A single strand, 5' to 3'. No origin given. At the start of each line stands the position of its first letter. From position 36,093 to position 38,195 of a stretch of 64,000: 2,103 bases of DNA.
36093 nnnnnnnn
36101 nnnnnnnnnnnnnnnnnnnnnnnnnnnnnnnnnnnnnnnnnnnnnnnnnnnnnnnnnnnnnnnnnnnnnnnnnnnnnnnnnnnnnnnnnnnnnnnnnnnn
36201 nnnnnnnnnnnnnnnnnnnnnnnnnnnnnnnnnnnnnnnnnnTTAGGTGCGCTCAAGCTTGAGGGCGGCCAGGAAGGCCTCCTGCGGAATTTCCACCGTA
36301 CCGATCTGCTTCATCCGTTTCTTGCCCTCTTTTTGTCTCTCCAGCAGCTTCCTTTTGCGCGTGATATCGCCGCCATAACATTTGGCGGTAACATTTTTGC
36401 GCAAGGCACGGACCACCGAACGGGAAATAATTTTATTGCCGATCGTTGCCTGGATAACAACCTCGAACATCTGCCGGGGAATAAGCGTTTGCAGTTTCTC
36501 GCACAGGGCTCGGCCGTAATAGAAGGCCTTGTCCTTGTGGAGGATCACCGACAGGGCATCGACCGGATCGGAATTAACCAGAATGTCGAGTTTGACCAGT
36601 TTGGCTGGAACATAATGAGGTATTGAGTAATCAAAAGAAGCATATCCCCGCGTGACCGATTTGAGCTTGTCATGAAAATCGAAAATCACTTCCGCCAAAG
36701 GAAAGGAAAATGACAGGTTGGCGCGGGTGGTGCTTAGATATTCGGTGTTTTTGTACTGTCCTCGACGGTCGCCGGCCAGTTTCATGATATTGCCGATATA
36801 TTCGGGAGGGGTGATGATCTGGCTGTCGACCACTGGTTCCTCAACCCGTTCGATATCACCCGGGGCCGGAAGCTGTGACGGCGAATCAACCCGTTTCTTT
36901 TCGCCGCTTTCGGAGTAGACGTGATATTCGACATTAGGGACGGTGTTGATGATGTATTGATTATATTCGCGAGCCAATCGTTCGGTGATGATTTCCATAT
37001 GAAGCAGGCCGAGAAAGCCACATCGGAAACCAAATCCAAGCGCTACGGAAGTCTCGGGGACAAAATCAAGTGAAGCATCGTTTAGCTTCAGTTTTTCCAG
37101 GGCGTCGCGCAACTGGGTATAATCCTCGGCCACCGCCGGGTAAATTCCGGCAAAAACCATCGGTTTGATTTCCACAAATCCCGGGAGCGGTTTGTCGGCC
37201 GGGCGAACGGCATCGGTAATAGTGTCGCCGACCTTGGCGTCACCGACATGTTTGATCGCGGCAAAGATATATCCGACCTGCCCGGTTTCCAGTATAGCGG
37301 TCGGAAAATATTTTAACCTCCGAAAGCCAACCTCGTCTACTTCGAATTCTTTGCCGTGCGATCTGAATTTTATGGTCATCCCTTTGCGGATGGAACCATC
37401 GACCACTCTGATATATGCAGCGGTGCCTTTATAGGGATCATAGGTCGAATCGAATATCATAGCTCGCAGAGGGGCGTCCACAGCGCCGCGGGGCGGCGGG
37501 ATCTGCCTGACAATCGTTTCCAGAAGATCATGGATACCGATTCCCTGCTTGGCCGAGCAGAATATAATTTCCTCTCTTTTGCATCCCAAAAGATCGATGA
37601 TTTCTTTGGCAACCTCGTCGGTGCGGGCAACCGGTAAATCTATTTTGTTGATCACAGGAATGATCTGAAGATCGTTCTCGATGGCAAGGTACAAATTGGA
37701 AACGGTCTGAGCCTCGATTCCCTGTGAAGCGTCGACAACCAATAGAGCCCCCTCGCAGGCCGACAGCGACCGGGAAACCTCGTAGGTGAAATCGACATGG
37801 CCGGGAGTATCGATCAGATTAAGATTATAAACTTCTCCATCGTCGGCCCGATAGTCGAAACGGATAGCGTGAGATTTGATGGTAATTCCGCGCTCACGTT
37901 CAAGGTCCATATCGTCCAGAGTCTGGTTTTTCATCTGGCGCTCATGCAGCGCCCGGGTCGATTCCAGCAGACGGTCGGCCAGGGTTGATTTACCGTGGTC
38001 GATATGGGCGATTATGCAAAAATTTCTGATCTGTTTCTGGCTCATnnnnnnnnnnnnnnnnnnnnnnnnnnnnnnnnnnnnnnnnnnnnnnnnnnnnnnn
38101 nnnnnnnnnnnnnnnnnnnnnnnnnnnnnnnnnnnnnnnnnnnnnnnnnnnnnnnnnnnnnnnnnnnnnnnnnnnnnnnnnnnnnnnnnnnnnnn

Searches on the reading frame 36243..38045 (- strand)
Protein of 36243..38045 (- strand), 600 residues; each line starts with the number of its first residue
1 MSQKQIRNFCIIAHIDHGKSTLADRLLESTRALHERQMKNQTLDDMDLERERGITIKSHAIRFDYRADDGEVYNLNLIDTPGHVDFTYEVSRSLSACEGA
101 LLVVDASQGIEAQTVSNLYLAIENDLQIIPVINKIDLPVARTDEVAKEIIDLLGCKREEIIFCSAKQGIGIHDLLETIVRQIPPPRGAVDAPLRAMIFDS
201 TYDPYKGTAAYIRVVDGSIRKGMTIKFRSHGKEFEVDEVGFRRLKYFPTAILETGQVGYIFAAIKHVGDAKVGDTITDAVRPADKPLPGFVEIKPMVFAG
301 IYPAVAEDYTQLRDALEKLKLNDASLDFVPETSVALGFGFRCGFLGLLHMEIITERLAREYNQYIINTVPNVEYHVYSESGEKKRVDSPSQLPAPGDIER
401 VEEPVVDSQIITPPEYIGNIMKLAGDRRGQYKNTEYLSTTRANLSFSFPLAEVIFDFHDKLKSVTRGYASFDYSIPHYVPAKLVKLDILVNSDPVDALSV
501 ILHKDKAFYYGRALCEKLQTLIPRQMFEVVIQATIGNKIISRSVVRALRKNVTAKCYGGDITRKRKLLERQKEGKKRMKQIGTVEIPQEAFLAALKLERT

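Call 59: search_protein_families(library=pfam, proteins=[window:36243-38045:-], max_evalue=0.0001)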
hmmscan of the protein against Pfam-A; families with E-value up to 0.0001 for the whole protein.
window:36243-38045:- (600 aa): 7 families
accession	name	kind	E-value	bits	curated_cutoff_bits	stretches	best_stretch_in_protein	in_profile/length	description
PF00009.33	GTP_EFTU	-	1.7e-58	197.8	26.5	1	4-184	1-188/188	Elongation factor Tu GTP binding domain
PF06421.17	LepA_C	-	5.2e-49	165.3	29.7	1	490-596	1-107/107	GTP-binding protein LepA C-terminus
PF00679.30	EFG_C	-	1.3e-20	73.6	27.9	1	401-487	2-87/89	Elongation factor G C-terminus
PF03144.31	GTP_EFTU_D2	-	1.1e-08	35.8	30.3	1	207-277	1-73/73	Elongation factor Tu domain 2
PF00071.28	Ras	-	3.6e-05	23.9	21.6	1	65-182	41-160/162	Ras family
PF22042.2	EF-G_D2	-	5e-05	23.8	27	0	192-239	1-46/84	Elongation factor G domain 2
PF01926.29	MMR_HSR1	-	6.5e-05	23.5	21.9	0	15-134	8-113/113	50S ribosome-binding GTPase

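Call 60: find_homologous_proteins(query=window:36243-38042:-, max_evalue=1e-50)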
Query window:36243-38042:- (599 aa): 8000 proteins with E <= 1e-50 among 8000 candidates; the best 120 are listed.
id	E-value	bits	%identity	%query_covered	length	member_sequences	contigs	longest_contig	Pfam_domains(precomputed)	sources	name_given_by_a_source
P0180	0.0e+0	1344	100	100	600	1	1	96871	PF00679.31,PF06421.18,PF00009.34,PF03144.32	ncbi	-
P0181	0.0e+0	1195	87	100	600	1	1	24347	PF00679.31,PF06421.18,PF00009.34,PF03144.32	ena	-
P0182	0.0e+0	1195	87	100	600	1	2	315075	PF00679.31,PF06421.18,PF00009.34,PF03144.32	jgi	jgi:GTP-binding protein LepA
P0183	0.0e+0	1187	86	100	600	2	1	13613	PF00679.31,PF06421.18,PF00009.34,PF03144.32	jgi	jgi:GTP-binding protein LepA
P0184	0.0e+0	1181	87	100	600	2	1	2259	PF00679.31,PF06421.18,PF00009.34,PF03144.32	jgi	jgi:GTP-binding protein LepA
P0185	0.0e+0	1126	82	100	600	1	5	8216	PF00679.31,PF06421.18,PF00009.34,PF03144.32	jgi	jgi:GTP-binding protein LepA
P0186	0.0e+0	1124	81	100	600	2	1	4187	PF00679.31,PF06421.18,PF00009.34,PF03144.32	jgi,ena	-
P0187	0.0e+0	1122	82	100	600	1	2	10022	PF00679.31,PF06421.18,PF00009.34,PF03144.32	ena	-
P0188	0.0e+0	1121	81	100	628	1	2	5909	PF00679.31,PF06421.18,PF00009.34,PF03144.32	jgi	jgi:GTP-binding protein LepA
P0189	0.0e+0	1120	82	100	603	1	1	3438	PF00679.31,PF06421.18,PF00009.34,PF03144.32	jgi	-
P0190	0.0e+0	1117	82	100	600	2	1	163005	PF00679.31,PF06421.18,PF00009.34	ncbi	ncbi:MAG: translation elongation factor 4 [Candidatus Zixiibacteriota bacterium]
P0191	0.0e+0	1117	81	100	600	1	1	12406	PF00679.31,PF06421.18,PF00009.34,PF03144.32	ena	-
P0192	0.0e+0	1115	81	100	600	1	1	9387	PF00679.31,PF06421.18,PF00009.34,PF03144.32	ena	-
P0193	0.0e+0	1106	80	100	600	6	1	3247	PF00679.31,PF06421.18,PF00009.34,PF03144.32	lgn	-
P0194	0.0e+0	1101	80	100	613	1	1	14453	PF00679.31,PF06421.18,PF00009.34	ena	-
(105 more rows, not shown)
